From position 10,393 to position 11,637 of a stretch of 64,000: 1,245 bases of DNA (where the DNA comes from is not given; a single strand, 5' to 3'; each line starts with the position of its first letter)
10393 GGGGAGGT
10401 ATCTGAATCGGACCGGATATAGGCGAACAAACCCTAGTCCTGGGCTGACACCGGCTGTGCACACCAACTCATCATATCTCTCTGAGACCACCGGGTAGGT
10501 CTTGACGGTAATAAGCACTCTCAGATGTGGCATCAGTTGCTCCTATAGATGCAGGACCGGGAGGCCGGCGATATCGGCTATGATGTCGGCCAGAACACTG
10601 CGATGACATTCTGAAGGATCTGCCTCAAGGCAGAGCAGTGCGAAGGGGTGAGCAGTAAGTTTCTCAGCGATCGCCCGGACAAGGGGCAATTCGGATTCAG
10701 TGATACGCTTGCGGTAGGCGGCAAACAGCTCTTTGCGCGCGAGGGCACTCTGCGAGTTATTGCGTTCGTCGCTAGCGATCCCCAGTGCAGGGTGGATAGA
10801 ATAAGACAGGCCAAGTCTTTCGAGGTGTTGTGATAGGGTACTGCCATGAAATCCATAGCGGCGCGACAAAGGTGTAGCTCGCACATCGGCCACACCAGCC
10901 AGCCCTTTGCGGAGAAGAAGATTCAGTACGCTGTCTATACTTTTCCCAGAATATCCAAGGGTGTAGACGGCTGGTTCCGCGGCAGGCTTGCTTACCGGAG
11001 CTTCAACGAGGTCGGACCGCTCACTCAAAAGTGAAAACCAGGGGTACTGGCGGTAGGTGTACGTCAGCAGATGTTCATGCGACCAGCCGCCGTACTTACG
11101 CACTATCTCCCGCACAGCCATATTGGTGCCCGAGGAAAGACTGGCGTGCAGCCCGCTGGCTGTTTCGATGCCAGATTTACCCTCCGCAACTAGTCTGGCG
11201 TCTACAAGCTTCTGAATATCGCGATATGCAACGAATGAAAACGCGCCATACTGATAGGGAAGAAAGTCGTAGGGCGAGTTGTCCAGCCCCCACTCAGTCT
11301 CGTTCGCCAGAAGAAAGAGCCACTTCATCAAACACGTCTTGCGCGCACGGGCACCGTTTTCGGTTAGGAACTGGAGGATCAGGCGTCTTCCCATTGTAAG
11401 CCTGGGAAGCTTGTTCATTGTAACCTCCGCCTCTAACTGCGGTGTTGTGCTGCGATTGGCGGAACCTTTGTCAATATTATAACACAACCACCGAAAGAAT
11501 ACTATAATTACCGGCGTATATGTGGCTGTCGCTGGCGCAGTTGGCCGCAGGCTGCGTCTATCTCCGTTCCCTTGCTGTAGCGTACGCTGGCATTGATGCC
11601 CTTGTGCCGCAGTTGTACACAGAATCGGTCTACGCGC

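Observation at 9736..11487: Lower-GC two-gene cassette: SocA/Panacea-like-DUF488 fusion plus an unclassifiable 265-aa protein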

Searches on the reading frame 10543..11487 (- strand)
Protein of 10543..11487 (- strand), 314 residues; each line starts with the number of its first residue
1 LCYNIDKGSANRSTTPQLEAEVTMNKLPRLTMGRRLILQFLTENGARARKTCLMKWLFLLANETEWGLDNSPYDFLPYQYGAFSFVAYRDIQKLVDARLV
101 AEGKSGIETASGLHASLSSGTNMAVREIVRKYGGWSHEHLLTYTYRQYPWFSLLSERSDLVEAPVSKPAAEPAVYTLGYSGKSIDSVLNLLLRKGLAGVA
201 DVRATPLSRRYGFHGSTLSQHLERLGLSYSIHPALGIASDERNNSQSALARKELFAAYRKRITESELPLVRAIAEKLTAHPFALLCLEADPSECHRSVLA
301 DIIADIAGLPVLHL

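Call 3: search_protein_families(library=pfam, proteins=[window:10543-11487:-], max_evalue=1)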
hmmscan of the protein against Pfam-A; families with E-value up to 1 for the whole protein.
window:10543-11487:- (314 aa): 5 families
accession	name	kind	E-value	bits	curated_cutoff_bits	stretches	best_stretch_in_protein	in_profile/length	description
PF04343.18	DUF488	-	1.3e-20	74.7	22.2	1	183-302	1-120/121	Domain of unknown function DUF488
PF22751.1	DUF488-N3a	-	2.1e-05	25.3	27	1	256-304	65-115/118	Active DUF488-N3 subclade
PF17814.7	LisH_TPL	-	0.026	14.6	30.7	1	35-45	7-17/31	LisH-like dimerisation domain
PF14216.11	DUF4326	-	0.15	13.2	25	1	249-300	31-81/82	Domain of unknown function (DUF4326)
PF08520.15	Mitofissin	-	0.15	12.2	27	1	94-132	8-46/69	Mitofissin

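Call 4: search_protein_families(library=padloc, proteins=[window:10543-11487:-], max_evalue=1)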
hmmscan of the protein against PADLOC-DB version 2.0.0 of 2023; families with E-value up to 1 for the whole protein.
window:10543-11487:- (314 aa): 5 families
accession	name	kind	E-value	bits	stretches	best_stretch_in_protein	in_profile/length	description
PDLC04505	PDC-M19A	-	2.2e-62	209.2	1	34-307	5-285/294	-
PDLC04504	PDC-M19A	-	1.2e-27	94.8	1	119-306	28-224/234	-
PDLC04657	PDC-M45B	-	3.3e-16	57.5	1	173-303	5-132/204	-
PDLC04658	PDC-M45C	-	3e-07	28.3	1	174-304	3-133/145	-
PDLC03184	Specificity_I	-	3.2e-06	24.1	1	24-152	403-542/554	Type I specificity subunit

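Call 9: search_protein_families(library=ncbifam, proteins=[window:10543-11418:-], max_evalue=1)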
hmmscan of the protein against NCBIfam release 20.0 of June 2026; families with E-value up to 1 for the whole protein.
window:10543-11418:- (291 aa): 0 families

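Call 10: search_protein_families(library=phrogs, proteins=[window:10543-11418:-], max_evalue=1)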
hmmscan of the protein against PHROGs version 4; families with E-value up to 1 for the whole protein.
window:10543-11418:- (291 aa): 2 families
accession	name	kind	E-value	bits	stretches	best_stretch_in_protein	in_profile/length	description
phrog_14939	-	unknown function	4.5e-34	119.1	1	12-286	9-303/313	-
phrog_2450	-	unknown function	0.00067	20.3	1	222-287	90-156/346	-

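Call 12: search_solved_structures(query=window:10543-11418:-, max_evalue=10)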
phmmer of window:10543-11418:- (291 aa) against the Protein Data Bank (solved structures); distinct sequences matched with E-value up to 10: 2.
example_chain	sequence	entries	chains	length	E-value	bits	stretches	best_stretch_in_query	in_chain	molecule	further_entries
2ixn_A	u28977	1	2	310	0.83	12.3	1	31-69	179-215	SERINE/THREONINE-PROTEIN PHOSPHATASE 2A ACTIVATOR 2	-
7pwf_K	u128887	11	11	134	1.9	11.1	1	100-159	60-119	Ribosomal protein S10B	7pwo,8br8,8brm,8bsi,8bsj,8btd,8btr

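Call 27: find_homologous_proteins(query=window:10543-11418:-)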
Query window:10543-11418:- (291 aa): 42 proteins with E <= 0.001 among 3905 candidates.
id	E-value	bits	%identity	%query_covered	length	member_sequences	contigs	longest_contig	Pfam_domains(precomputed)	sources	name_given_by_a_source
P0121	8.0e-171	585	91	100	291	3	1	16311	PF04343.19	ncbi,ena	-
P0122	3.8e-168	576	89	100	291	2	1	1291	PF04343.19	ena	-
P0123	2.8e-163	560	85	100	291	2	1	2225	PF04343.19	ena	-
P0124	9.3e-153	526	79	100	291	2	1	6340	PF04343.19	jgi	-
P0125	2.2e-101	357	54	100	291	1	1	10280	PF04343.19,PF22751.2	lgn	-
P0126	6.0e-94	333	51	100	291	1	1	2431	PF04343.19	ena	-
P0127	7.0e-81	290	49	92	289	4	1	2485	PF04343.19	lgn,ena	-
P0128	5.6e-79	284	47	97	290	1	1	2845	PF04343.19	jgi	jgi:uncharacterized protein (DUF488 family)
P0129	1.9e-70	256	45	99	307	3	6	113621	PF04343.19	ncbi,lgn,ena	-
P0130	1.6e-54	203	39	99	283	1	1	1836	PF04343.19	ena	-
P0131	1.5e-52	197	39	98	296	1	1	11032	PF04343.19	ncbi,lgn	-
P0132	2.1e-51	193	37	98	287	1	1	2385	PF04343.19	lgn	-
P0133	7.1e-51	191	39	97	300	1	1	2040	PF04343.19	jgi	jgi:uncharacterized protein (DUF488 family)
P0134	2.1e-50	190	41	97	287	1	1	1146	PF04343.19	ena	-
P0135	4.3e-50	189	36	97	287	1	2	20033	PF04343.19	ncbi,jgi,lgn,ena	-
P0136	7.9e-50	188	39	90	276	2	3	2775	PF04343.19,PF22751.2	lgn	-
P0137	1.1e-49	187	39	97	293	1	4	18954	PF04343.19,PF22751.2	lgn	-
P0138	4.6e-49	185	39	97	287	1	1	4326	PF04343.19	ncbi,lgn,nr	ncbi:MAG: DUF488 family protein [Deltaproteobacteria bacterium]|nr:DUF488 family protein [Deltaprote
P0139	5.6e-49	185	38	97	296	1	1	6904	PF04343.19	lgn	-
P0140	2.3e-48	183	35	96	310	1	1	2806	PF04343.19,PF22751.2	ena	-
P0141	1.5e-47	180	38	97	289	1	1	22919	PF04343.19,PF22751.2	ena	-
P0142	6.4e-47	178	38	97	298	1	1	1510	PF04343.19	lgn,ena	-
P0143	2.4e-46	177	38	97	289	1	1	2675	PF04343.19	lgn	-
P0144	2.5e-46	176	37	97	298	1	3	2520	PF04343.19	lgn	-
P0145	1.5e-45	174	39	93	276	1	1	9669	PF04343.19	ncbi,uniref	ncbi:DUF488 family protein, partial [Candidatus Oscillochloris fontis]|uniref:DUF488 domain-containi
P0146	2.4e-45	173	37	93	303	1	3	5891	PF04343.19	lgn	-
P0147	1.2e-44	171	36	97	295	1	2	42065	PF04343.19,PF22751.2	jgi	-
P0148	1.2e-44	171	38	97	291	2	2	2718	PF04343.19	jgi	-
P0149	1.6e-44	171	38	97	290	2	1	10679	PF04343.19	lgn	-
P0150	3.1e-44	170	39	97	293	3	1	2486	PF04343.19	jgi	-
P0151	4.7e-44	169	36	97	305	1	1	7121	PF04343.19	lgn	-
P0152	1.1e-41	161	37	97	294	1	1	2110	PF04343.19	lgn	-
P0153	3.1e-41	160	39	97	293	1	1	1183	PF04343.19,PF22751.2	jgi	-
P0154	1.2e-40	158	36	97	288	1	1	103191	PF04343.19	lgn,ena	-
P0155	1.6e-40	157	36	97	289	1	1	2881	PF04343.19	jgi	-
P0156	1.2e-39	155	34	98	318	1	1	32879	PF04343.19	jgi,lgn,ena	-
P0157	7.5e-37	145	36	97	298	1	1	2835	PF04343.19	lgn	-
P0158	5.8e-33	133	33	99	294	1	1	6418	PF04343.19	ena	-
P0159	2.8e-32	130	34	92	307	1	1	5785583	PF04343.19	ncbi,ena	-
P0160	8.6e-28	116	34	89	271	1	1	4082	PF04343.19,PF22751.2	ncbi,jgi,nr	ncbi:MAG: DUF488 domain-containing protein [Deferribacteraceae bacterium]|jgi:uncharacterized protei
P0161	1.9e-8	52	36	44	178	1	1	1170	PF04343.19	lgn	-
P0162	2.8e-8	52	31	49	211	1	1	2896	PF04343.19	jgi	jgi:uncharacterized protein (DUF488 family)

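Call 38: find_encoding_contigs(protein=P0121, flank=10000, max_places=6)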
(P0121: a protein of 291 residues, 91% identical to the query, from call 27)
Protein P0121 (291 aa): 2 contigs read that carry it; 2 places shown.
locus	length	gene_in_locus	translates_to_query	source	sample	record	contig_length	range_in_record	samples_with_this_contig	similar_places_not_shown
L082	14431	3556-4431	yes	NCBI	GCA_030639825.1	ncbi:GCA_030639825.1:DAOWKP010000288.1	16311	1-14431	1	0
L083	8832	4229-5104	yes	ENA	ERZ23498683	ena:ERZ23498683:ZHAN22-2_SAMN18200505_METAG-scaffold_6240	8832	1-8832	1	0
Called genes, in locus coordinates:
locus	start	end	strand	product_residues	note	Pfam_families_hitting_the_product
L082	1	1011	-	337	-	?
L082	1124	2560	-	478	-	PF12229:PG_binding_4, PF04294:VanW, PF07501:G5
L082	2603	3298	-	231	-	PF00132:Hexapep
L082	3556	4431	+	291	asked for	PF04343:DUF488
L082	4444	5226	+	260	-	-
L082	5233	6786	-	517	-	PF01565:FAD_binding_4, PF02913:FAD-oxidase_C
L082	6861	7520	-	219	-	PF07963:N_methyl, PF07596:SBP_bac_10 (faint)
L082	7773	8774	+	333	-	-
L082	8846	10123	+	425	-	PF00109:ketoacyl-synt, PF02801:Ketoacyl-synt_C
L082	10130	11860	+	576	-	PF01590:GAF (weak), PF13185:GAF_2, PF13492:GAF_3, PF00989:PAS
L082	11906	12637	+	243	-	PF00512:HisKA, PF02518:HATPase_c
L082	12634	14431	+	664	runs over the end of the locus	PF13185:GAF_2 (weak), PF00512:HisKA (weak)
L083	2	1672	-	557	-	?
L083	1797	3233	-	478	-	PF12229:PG_binding_4, PF04294:VanW, PF07501:G5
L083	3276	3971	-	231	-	PF00132:Hexapep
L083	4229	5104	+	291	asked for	PF04343:DUF488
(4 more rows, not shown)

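Call 39: predict_structure(alignment_id=A2)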
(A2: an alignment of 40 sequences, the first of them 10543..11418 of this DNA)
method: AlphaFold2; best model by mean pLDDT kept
length: 291 residues; sequences in the alignment: 40
mean_pLDDT: 92.7   pTM: 0.90
mean pLDDT of the five models: 92.7, 92.5, 92.5, 92.2, 91.3
residues with pLDDT >= 90: 247; 70-90: 33; 50-70: 9; < 50: 2
segments of 3 or more residues with pLDDT < 50: none
pLDDT, mean of each block of 10 residues (from residue 1): 75 95 95 99 97 98 96 93 83 90 98 97 98 95 94 94 97 96 72 92 96 86 85 96 95 94 91 96 97 95
secondary structure, 60 per line:
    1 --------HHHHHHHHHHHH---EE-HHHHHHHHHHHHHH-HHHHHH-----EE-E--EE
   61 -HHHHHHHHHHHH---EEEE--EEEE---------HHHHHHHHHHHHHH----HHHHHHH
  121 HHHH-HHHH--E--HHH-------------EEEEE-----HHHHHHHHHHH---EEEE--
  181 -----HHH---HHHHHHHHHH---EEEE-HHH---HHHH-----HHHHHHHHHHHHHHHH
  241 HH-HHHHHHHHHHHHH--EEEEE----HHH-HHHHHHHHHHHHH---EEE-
elements in order: H9-20 H27-40 H42-47 H62-73 E77-80 E83-86 H96-109 H114-124 H126-129 E151-155 H161-171 E175-178 H192-201 E205-208 H216-219 H225-242 H244-256 E259-263 H272-284 E288-290

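Call 42: fold_search(model_id=the predicted structure, library=pdb)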
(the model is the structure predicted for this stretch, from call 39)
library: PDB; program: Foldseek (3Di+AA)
matches with E <= 10: 690; with E <= 0.001: 0
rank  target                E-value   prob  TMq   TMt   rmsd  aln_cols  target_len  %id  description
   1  7yk3_D                3.8e-03  1.00  0.32  0.47   4.3       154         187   17  Crystal structure of DarTG toxin-antitoxin complex from Mycobacterium tuberculosis (released 2023-05-31)
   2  7yk3_B                6.1e-03  1.00  0.28  0.41   8.1       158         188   18  Crystal structure of DarTG toxin-antitoxin complex from Mycobacterium tuberculosis (released 2023-05-31)
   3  7o9f_A                7.3e-03  0.51  0.21  0.21  14.9       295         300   14  Bacillus subtilis Ffh in complex with ppGpp (released 2022-02-02)
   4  3hh1_D                1.2e-02  1.00  0.28  0.61   5.7       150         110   17  The Structure of a Tetrapyrrole methylase family protein domain from Chlorobium tepidum TLS (released 2009-07-07)
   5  5mpt                  1.2e-02  0.13  0.12  0.11  19.2       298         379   15  Structure of the citrinin polyketide synthase CMeT domain (released 2017-02-22)
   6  3hh1_A                1.5e-02  0.99  0.26  0.57   6.5       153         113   18  The Structure of a Tetrapyrrole methylase family protein domain from Chlorobium tepidum TLS (released 2009-07-07)
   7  3hh1_B                3.6e-02  0.96  0.26  0.56   6.6       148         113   15  The Structure of a Tetrapyrrole methylase family protein domain from Chlorobium tepidum TLS (released 2009-07-07)
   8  5gad_i                4.1e-02  0.33  0.23  0.17  13.8       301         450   13  RNC-SRP-SR complex early state (released 2016-01-27)
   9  7sbc_D                5.8e-02  0.35  0.23  0.16  10.9       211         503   13  Crystal structure of a GMP synthase from Acinetobacter baumannii AB5075-UW (released 2021-10-06)
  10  2j37_W                6.5e-02  0.25  0.21  0.14  15.0       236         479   10  MODEL OF MAMMALIAN SRP BOUND TO 80S RNCS (released 2006-11-08)
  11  5xnh_H                7.3e-02  0.13  0.14  0.12  15.7       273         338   11  Crystal structure of the branched-chain polyamine synthase (BpsA) in complex with spermidine (released 2017-10-04)
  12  5gaf_i                9.8e-02  0.21  0.23  0.18  14.5       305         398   11  RNC in complex with SRP (released 2016-02-03)
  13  5i2h_B                1.0e-01  0.09  0.14  0.13  19.9       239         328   12  Crystal structure of O-methyltransferase family 2 protein Plim_1147 from Planctomyces limnophilus DSM 3776 complex wit (released 2016-03-02)
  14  5fsh_B                1.2e-01  0.51  0.27  0.19   7.7       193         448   14  Crystal structure of Thermus thermophilus Csm6 (released 2016-01-27)
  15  5i2h_A                1.2e-01  0.08  0.14  0.13  20.3       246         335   12  Crystal structure of O-methyltransferase family 2 protein Plim_1147 from Planctomyces limnophilus DSM 3776 complex wit (released 2016-03-02)
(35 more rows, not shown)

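Call 47: search_solved_structures(query=A2, max_evalue=10, show_alignments=3)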
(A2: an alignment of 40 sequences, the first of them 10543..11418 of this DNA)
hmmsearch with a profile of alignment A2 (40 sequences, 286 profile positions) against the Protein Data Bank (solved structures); distinct sequences matched with E-value up to 10: 6.
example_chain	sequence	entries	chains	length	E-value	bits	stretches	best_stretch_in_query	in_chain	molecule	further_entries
7dz9_D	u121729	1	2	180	0.056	15.8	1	22-80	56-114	MbnC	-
7qep_M3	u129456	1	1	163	0.19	14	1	192-228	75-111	60S RIBOSOMAL PROTEIN L13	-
1q1v_A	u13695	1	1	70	0.37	13.1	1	92-131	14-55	DEK protein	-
5mrv_A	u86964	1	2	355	0.51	12.6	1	68-132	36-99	Carboxypeptidase O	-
2gtg_A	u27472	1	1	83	0.97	11.7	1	68-118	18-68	Proactivator polypeptide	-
1m12_A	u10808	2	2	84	1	11.7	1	68-118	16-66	SAPOSIN C | Proactivator polypeptide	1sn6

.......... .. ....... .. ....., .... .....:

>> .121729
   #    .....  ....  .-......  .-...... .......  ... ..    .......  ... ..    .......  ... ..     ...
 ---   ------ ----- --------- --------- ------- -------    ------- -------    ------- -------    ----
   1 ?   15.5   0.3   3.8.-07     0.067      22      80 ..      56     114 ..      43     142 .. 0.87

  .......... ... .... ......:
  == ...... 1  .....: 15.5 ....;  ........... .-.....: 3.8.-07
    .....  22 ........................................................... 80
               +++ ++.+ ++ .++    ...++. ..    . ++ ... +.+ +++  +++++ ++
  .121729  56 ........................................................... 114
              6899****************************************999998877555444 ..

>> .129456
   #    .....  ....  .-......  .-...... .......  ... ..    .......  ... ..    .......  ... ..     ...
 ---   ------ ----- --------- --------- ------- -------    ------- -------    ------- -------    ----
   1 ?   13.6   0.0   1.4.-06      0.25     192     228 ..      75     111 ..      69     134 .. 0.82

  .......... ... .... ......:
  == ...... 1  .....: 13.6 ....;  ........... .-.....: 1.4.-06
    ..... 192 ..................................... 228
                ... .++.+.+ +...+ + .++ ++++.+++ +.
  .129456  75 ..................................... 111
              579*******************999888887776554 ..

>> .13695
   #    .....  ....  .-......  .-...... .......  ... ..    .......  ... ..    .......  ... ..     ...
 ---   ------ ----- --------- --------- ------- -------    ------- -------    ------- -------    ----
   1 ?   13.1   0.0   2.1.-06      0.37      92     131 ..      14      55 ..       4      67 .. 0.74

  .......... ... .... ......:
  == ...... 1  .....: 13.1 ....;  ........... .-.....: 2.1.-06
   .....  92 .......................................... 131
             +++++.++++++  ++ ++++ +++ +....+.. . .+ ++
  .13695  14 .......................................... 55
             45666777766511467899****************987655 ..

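Call 49: search_protein_families(library=pfam, alignment_id=A2, max_evalue=10)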
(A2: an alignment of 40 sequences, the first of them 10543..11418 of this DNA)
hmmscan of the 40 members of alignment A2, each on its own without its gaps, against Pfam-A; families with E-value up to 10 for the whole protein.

A. member 1, window:10543-11418:- (291 aa): 5 families
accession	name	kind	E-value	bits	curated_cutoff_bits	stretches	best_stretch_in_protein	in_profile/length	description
PF04343.18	DUF488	-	1.1e-20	74.9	22.2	1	160-279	1-120/121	Domain of unknown function DUF488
PF22751.1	DUF488-N3a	-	1.9e-05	25.4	27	1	233-281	65-115/118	Active DUF488-N3 subclade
PF17814.7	LisH_TPL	-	0.023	14.8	30.7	1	12-22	7-17/31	LisH-like dimerisation domain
PF14216.11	DUF4326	-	0.14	13.2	25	1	226-277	31-81/82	Domain of unknown function (DUF4326)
PF08520.15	Mitofissin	-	0.14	12.4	27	1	71-109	8-46/69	Mitofissin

B. families by the number of members that match (of 40 scanned): 21 families
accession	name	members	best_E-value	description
PF04343.18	DUF488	40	3.8e-26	Domain of unknown function DUF488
PF22751.1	DUF488-N3a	37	1.4e-07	Active DUF488-N3 subclade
PF13274.11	SocA_Panacea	14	0.00011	Antitoxin SocA-like, Panacea domain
PF14216.11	DUF4326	5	0.032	Domain of unknown function (DUF4326)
PF17814.7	LisH_TPL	4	0.014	LisH-like dimerisation domain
PF22752.1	DUF488-N3i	2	0.033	Inactive DUF488-N3 subclade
PF04218.19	CENP-B_N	2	0.046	CENP-B N-terminal DNA-binding domain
PF08520.15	Mitofissin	2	0.14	Mitofissin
PF09022.15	Staphostatin_A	2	0.32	Staphostatin A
PF08541.16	ACP_syn_III_C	1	0.0029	3-Oxoacyl-[acyl-carrier-protein (ACP)] synthase III C terminal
PF23741.1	DUF7164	1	0.07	Domain of unknown function (DUF7164)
PF14277.12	DUF4364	1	0.081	Domain of unknown function (DUF4364)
PF13518.12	HTH_28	1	0.089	Helix-turn-helix domain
PF02334.22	RTP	1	0.11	Replication terminator protein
PF00165.29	HTH_AraC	1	0.12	Bacterial regulatory helix-turn-helix proteins, AraC family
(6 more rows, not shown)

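Call 50: search_protein_families(library=pfam, proteins=[P0133, P0136, P0137, P0141, P0142, P0146, P0147, P0154, P0157, P0159], max_evalue=1)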
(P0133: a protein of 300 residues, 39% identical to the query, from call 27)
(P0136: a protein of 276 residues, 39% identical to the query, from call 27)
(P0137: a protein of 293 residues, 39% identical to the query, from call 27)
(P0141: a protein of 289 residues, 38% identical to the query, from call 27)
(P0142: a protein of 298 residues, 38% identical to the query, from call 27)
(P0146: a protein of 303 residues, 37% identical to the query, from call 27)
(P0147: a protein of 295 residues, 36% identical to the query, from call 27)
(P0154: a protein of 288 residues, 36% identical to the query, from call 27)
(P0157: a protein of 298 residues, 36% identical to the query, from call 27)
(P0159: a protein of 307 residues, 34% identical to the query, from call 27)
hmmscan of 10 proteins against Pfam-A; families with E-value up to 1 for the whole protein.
P0133 (300 aa): 3 families
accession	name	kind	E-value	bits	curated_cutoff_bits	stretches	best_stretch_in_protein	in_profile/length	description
PF04343.18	DUF488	-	4.2e-25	89.2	22.2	1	165-284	1-120/121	Domain of unknown function DUF488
PF22751.1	DUF488-N3a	-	0.013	16.3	27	1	228-283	55-112/118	Active DUF488-N3 subclade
PF04218.19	CENP-B_N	-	0.25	11.4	21.2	1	185-206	24-45/53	CENP-B N-terminal DNA-binding domain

P0136 (276 aa): 4 families
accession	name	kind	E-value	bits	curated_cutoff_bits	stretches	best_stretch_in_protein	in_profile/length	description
PF04343.18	DUF488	-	7e-25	88.4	22.2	1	136-255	1-120/121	Domain of unknown function DUF488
PF22751.1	DUF488-N3a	-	1.4e-05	25.8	27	1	210-259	65-117/118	Active DUF488-N3 subclade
PF04218.19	CENP-B_N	-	0.046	13.8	21.2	1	156-176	24-44/53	CENP-B N-terminal DNA-binding domain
PF13518.12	HTH_28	-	0.089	13.3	25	1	156-179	14-37/52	Helix-turn-helix domain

P0137 (293 aa): 3 families
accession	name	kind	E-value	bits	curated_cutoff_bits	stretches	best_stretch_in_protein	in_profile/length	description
PF04343.18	DUF488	-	5e-21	76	22.2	1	161-278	3-121/121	Domain of unknown function DUF488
PF22751.1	DUF488-N3a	-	1.4e-06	29.1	27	1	224-280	57-116/118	Active DUF488-N3 subclade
PF13274.11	SocA_Panacea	-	0.2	13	25.7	1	83-129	62-113/113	Antitoxin SocA-like, Panacea domain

P0141 (289 aa): 3 families
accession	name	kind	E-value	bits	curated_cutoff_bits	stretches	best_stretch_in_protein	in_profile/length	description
PF04343.18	DUF488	-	3.8e-26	92.5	22.2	1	155-272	2-119/121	Domain of unknown function DUF488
PF22751.1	DUF488-N3a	-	5.1e-06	27.2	27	1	217-276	55-116/118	Active DUF488-N3 subclade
PF00165.29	HTH_AraC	-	0.12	13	26.6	1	180-203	16-40/42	Bacterial regulatory helix-turn-helix proteins, AraC family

P0142 (298 aa): 2 families
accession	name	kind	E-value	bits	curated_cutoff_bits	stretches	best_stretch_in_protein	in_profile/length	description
PF04343.18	DUF488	-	2e-25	90.2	22.2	1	158-276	2-120/121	Domain of unknown function DUF488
PF22751.1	DUF488-N3a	-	0.0001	23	27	1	206-275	39-112/118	Active DUF488-N3 subclade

P0146 (303 aa): 1 family
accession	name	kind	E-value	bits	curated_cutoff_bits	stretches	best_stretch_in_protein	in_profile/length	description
PF04343.18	DUF488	-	5.5e-23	82.3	22.2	1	155-272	2-119/121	Domain of unknown function DUF488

P0147 (295 aa): 2 families
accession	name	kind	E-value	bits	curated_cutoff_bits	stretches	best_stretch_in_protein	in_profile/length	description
PF04343.18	DUF488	-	1.6e-23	84.1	22.2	1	157-274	2-119/121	Domain of unknown function DUF488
PF22751.1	DUF488-N3a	-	1.4e-07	32.3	27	1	215-277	53-115/118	Active DUF488-N3 subclade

P0154 (288 aa): 2 families
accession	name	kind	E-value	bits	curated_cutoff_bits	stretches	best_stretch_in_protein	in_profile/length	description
PF04343.18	DUF488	-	6e-23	82.2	22.2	1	156-270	3-117/121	Domain of unknown function DUF488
PF22751.1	DUF488-N3a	-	0.00017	22.3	27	1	217-273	55-113/118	Active DUF488-N3 subclade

P0157 (298 aa): 3 families
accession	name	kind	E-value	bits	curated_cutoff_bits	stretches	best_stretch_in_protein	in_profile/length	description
PF04343.18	DUF488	-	8.2e-25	88.2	22.2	1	165-285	2-121/121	Domain of unknown function DUF488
PF22751.1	DUF488-N3a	-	0.00041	21.1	27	1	227-287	55-116/118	Active DUF488-N3 subclade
PF25213.1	HVO_A0261_N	-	0.17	12.2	35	1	62-88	46-72/86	HVO_A0261 N-terminal domain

P0159 (307 aa): 3 families
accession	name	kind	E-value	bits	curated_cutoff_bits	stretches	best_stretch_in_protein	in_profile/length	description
PF04343.18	DUF488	-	8.1e-24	85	22.2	1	174-293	2-120/121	Domain of unknown function DUF488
PF22751.1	DUF488-N3a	-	3.2e-05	24.6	27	1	236-295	55-115/118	Active DUF488-N3 subclade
PF06969.22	HemN_C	-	0.19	12.2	24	1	72-93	43-64/67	HemN C-terminal domain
